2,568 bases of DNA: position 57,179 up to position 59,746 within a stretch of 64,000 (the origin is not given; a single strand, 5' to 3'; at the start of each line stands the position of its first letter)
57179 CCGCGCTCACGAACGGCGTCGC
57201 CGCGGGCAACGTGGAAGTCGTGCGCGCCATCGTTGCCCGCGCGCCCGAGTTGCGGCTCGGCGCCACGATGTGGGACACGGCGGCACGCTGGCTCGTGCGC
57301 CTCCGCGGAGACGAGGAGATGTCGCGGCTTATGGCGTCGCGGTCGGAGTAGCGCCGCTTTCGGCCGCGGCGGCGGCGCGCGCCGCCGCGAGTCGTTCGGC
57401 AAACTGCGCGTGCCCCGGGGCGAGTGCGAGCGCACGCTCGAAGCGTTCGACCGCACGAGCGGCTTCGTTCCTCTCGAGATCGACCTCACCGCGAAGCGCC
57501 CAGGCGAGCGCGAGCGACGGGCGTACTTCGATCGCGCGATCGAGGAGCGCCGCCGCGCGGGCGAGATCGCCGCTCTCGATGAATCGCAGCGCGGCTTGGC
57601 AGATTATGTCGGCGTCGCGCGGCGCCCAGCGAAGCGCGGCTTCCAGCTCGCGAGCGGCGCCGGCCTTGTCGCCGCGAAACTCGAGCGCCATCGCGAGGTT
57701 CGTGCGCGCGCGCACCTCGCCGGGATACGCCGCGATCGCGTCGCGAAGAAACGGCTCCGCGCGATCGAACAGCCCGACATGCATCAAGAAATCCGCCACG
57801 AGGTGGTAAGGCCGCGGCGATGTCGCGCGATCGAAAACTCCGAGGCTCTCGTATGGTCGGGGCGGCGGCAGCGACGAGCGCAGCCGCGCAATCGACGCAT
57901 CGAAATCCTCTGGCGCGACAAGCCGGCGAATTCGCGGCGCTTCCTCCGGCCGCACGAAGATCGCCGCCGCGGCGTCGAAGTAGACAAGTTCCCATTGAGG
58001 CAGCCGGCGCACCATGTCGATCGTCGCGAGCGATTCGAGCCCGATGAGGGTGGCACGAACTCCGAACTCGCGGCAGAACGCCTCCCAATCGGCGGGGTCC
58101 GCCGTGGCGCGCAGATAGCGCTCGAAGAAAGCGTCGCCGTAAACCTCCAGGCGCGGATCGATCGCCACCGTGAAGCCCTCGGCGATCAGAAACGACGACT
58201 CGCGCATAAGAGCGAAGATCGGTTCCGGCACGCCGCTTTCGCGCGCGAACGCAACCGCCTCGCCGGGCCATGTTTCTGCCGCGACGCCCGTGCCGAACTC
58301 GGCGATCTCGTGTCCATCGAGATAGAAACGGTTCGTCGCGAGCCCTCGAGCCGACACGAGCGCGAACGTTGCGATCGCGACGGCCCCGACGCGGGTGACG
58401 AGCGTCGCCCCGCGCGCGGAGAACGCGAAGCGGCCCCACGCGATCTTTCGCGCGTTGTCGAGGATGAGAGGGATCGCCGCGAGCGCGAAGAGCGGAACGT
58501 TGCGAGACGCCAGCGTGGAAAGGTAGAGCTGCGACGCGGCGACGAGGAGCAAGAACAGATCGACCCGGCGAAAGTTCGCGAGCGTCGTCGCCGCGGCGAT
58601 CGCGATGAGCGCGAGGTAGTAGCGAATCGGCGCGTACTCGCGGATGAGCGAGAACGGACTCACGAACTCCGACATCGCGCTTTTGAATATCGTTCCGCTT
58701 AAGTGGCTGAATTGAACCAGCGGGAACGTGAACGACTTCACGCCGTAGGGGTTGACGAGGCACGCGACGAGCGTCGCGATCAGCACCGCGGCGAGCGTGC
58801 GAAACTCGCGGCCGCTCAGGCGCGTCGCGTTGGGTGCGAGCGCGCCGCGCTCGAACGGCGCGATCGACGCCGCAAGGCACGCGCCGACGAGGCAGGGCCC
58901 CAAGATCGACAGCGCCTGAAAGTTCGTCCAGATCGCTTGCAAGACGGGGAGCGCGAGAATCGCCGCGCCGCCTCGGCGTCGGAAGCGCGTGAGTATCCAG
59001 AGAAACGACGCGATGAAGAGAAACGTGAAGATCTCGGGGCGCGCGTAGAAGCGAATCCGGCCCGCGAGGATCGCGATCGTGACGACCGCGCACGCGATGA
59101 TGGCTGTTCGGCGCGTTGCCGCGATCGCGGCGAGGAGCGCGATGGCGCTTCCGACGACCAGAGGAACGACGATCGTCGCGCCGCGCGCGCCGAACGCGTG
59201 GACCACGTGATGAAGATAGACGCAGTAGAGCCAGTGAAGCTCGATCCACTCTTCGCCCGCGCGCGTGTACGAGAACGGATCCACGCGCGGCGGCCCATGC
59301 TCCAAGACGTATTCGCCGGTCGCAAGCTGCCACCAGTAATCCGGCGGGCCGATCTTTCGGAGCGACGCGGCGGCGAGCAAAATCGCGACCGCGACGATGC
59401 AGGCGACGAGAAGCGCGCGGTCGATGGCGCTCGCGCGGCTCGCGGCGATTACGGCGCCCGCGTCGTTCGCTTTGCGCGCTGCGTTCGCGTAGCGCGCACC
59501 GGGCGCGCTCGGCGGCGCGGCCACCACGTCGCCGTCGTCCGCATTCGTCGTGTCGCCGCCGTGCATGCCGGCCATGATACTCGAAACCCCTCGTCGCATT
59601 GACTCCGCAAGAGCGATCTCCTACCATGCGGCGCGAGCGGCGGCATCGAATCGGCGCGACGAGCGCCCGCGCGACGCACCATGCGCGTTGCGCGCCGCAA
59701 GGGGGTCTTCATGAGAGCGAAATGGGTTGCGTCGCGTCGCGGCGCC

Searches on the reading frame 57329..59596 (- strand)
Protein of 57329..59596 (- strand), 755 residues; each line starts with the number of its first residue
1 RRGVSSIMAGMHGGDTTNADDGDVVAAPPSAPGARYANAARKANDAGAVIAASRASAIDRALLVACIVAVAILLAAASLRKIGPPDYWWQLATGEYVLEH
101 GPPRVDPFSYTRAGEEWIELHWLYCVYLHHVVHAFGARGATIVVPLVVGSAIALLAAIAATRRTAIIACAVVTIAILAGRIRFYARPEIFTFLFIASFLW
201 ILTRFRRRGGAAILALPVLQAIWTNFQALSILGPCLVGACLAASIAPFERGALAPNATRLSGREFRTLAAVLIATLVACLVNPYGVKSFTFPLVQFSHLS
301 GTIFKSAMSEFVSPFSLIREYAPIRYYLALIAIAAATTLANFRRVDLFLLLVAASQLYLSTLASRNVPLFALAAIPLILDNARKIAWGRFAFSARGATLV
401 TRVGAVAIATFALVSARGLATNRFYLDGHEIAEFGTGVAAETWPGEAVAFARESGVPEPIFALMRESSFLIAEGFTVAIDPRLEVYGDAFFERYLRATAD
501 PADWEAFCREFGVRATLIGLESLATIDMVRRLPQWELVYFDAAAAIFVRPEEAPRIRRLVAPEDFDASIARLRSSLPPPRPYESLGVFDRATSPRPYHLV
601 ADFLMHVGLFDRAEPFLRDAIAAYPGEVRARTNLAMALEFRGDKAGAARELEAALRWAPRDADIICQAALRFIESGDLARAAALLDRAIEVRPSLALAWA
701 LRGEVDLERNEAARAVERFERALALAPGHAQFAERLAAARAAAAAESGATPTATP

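Call 45: search_protein_families(library=pfam, proteins=[window:57329-59596:-], max_evalue=0.00001)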
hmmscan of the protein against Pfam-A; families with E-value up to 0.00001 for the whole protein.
window:57329-59596:- (755 aa): 6 families
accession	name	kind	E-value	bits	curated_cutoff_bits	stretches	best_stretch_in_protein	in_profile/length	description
PF07719.23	TPR_2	-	1.8e-09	37.4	27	0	696-729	1-34/34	Tetratricopeptide repeat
PF14559.12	TPR_19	-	4.7e-09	36.9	25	0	608-663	5-60/68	Tetratricopeptide repeat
PF13428.12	TPR_14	-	1.6e-08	34.8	23.5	0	595-635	2-42/44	Tetratricopeptide repeat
PF13424.12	TPR_12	-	2.3e-07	31.3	30.1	0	596-658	5-75/77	Tetratricopeptide repeat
PF13371.12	TPR_9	-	1.5e-06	28.6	35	0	671-739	4-71/73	Tetratricopeptide repeat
PF13181.12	TPR_8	-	2.7e-06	27.6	25.7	0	629-660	2-33/34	Tetratricopeptide repeat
